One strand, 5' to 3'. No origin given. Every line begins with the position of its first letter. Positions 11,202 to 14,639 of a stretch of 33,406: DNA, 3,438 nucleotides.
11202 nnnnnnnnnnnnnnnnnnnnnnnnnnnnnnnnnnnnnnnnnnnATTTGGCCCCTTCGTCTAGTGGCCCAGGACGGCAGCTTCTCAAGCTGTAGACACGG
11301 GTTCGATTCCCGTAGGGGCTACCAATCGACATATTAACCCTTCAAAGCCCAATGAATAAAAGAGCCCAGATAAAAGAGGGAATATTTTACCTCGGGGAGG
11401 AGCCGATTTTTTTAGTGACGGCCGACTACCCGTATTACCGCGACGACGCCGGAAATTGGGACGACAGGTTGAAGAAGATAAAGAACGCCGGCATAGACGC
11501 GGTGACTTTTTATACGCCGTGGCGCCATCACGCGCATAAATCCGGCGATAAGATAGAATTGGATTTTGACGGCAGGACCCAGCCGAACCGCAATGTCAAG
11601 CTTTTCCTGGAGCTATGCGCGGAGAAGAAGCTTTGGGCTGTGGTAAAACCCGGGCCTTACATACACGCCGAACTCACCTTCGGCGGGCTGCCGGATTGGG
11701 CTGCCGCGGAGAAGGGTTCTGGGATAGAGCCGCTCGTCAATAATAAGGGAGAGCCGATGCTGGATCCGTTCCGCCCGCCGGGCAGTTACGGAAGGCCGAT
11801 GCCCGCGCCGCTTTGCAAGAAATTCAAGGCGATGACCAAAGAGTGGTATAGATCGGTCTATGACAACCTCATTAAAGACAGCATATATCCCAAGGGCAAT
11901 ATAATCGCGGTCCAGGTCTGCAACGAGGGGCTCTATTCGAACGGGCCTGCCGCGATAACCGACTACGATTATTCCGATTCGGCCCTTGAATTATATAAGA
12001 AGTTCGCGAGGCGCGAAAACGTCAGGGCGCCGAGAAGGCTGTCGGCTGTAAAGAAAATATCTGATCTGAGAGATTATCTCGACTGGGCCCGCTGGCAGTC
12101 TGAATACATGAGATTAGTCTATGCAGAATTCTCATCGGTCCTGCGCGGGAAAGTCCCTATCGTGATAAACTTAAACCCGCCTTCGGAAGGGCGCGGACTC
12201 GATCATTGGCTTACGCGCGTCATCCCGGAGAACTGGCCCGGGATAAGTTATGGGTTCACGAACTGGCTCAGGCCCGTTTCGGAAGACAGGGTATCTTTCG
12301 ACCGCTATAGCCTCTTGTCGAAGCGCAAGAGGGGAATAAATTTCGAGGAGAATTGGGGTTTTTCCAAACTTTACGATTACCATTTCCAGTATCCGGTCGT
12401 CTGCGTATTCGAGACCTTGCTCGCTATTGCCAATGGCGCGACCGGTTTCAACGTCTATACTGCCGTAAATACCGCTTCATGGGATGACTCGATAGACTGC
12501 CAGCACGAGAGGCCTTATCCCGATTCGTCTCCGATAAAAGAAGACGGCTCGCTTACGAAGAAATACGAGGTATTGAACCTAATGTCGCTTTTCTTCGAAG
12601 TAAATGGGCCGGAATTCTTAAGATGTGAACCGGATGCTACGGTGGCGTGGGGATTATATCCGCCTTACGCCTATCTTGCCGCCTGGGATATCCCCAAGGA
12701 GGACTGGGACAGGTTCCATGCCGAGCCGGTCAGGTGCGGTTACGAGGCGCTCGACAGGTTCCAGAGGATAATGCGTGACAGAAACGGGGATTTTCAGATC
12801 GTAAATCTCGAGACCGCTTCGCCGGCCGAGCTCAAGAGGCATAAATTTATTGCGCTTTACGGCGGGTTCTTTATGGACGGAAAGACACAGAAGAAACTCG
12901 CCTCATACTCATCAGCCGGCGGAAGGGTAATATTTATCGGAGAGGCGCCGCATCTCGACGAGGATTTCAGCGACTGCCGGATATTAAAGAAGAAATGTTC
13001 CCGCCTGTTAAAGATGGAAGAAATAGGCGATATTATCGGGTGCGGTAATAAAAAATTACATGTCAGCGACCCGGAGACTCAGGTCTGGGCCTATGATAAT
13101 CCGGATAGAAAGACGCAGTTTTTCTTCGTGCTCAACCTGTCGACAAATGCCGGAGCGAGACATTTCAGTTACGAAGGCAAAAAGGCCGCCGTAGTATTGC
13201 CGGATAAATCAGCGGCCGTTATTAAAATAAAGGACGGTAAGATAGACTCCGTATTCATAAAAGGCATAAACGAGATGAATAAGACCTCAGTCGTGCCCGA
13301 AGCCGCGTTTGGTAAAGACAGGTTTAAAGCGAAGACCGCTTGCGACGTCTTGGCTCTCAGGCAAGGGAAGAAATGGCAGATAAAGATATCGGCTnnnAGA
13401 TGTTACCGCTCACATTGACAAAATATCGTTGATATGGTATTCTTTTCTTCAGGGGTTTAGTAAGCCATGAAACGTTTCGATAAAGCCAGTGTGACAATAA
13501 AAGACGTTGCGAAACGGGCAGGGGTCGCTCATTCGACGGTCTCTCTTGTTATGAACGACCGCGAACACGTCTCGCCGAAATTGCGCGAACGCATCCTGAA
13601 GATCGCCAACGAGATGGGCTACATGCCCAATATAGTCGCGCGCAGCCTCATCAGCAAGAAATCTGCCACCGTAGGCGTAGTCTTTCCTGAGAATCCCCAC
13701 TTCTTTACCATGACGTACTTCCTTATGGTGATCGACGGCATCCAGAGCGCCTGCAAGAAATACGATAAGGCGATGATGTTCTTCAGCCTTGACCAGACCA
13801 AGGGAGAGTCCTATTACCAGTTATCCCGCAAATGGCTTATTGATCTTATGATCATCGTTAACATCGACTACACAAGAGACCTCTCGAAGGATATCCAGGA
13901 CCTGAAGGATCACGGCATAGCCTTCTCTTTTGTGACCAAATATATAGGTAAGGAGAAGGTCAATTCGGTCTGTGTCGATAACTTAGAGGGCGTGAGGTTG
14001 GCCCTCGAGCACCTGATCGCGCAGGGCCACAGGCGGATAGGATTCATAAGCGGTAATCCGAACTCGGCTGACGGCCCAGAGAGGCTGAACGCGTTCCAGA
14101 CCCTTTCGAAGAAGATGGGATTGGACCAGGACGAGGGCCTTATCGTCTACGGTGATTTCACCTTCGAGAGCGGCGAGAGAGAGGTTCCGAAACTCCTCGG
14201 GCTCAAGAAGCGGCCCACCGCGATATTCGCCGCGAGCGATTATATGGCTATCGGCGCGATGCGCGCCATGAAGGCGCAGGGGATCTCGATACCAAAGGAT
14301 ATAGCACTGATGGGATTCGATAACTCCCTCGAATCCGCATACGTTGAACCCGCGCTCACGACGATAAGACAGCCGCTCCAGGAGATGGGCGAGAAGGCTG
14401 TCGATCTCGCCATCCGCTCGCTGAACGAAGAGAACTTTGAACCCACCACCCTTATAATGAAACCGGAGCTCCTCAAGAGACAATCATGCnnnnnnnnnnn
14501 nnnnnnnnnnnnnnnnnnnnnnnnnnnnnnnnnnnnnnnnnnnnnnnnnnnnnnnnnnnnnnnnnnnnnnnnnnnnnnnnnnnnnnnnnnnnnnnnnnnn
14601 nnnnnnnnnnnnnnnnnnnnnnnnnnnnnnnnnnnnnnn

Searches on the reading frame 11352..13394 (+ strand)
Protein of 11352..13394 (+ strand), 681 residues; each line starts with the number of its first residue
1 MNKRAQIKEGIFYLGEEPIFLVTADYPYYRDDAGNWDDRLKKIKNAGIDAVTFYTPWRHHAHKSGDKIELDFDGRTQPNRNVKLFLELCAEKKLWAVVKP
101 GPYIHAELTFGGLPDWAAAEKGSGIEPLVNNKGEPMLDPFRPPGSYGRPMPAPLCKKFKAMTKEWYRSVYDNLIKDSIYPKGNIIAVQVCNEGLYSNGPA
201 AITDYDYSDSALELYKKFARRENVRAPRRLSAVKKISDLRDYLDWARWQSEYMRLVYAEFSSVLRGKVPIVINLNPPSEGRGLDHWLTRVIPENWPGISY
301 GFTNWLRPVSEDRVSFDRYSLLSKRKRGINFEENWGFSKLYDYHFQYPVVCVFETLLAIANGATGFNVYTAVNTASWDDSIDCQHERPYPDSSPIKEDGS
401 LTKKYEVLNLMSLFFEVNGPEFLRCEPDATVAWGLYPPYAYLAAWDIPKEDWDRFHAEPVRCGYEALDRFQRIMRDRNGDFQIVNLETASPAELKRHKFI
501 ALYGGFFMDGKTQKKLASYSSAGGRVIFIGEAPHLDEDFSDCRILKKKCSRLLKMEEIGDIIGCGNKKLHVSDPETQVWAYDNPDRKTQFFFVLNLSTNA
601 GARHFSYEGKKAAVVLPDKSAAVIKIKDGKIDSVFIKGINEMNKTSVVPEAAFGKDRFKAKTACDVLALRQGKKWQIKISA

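Call 6: search_protein_families(library=pfam, proteins=[window:11352-13394:+], max_evalue=0.00001)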
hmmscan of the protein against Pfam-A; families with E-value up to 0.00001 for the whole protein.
window:11352-13394:+ (681 aa): 2 families
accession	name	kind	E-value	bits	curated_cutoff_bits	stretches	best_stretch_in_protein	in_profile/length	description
PF01301.25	Glyco_hydro_35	-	8.4e-28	98.3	27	1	12-121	2-104/319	Glycosyl hydrolases family 35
PF22369.2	GLMA_2nd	-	6.3e-21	75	27.7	1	463-549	18-101/138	GLMA-like, second domain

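Call 32: search_solved_structures(query=window:11352-13394:+, max_evalue=0.00001)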
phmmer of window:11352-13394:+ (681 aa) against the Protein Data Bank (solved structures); distinct sequences matched with E-value up to 0.00001: 24.
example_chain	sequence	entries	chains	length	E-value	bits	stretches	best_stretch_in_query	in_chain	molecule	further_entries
5gsl_A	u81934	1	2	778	3.3e-31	111.7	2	11-196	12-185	778aa long hypothetical beta-galactosidase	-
8oug_A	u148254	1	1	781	3.1e-30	108.4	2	12-206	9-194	Beta-galactosidase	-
7vkz_A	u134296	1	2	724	3.8e-29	104.8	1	9-221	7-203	beta-1,2-glucosyltransferase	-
7vkw_A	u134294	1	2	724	3.9e-29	104.8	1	9-221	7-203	beta-1,2-glucosyltransferase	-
7x87_A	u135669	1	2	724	4e-29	104.7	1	9-221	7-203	Beta-galactosidase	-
7vkx_A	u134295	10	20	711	4.5e-29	104.6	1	11-221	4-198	beta-1,2-glucosyltransferase | Beta-galactosidase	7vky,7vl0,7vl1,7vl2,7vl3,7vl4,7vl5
6jow_A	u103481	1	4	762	1.2e-26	96.5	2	26-205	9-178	Beta-galactosidase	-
5gsm_A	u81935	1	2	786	5.9e-26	94.3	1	13-197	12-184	Exo-beta-D-glucosaminidase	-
7kdv_A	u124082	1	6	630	3.6e-16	61.9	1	16-119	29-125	Beta-galactosidase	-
3thc_A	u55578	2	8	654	1.7e-12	49.8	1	16-119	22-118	Beta-galactosidase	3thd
3wez_A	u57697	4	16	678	1.9e-12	49.6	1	16-119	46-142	Beta-galactosidase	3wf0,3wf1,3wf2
3wf3_A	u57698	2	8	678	3.3e-12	48.8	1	17-119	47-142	Beta-galactosidase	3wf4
3d3a_A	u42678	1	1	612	8.1e-12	47.5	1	7-121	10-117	Beta-galactosidase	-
6eon_A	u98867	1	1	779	1.6e-11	46.6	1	7-121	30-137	Beta-galactosidase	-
8h25_A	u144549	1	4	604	4e-11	45.2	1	12-118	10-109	Beta-galactosidase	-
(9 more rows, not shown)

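Call 46: search_protein_families(library=ncbifam, proteins=[window:11352-13394:+], max_evalue=0.00001)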
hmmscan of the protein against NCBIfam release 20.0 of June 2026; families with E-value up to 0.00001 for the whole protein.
window:11352-13394:+ (681 aa): 1 family
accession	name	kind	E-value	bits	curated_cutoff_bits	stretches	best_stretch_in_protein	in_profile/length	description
NF041127.1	exo_beta_glucsam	equivalog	4.4e-39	134.2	1500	2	11-198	9-184/782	exo-beta-D-glucosaminidase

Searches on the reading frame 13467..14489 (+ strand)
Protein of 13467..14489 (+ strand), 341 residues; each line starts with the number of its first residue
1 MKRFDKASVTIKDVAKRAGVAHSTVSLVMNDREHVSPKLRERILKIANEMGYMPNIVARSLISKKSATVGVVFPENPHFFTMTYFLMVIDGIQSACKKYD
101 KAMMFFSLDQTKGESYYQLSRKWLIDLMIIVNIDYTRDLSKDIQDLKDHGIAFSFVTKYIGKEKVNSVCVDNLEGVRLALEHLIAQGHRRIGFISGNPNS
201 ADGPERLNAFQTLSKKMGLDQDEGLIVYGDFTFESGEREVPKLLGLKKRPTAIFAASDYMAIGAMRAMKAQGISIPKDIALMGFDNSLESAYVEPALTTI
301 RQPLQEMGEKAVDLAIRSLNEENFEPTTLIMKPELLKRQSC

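Call 6: search_protein_families(library=pfam, proteins=[window:13467-14489:+], max_evalue=0.00001)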
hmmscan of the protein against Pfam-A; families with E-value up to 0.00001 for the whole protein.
window:13467-14489:+ (341 aa): 4 families
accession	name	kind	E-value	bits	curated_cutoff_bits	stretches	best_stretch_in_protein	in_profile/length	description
PF13377.12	Peripla_BP_3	-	3.4e-38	131.8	26.5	1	181-341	2-167/167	Periplasmic binding protein-like domain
PF00532.27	Peripla_BP_1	-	1.1e-20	74.7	22.2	1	67-333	2-275/281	Periplasmic binding proteins and sugar binding domain of LacI family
PF00356.27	LacI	-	2.3e-18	66.1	27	1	10-55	1-46/46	Bacterial regulatory proteins, lacI family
PF13407.12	Peripla_BP_4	-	1.7e-10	41.3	35.1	1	125-320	56-255/258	Periplasmic binding protein domain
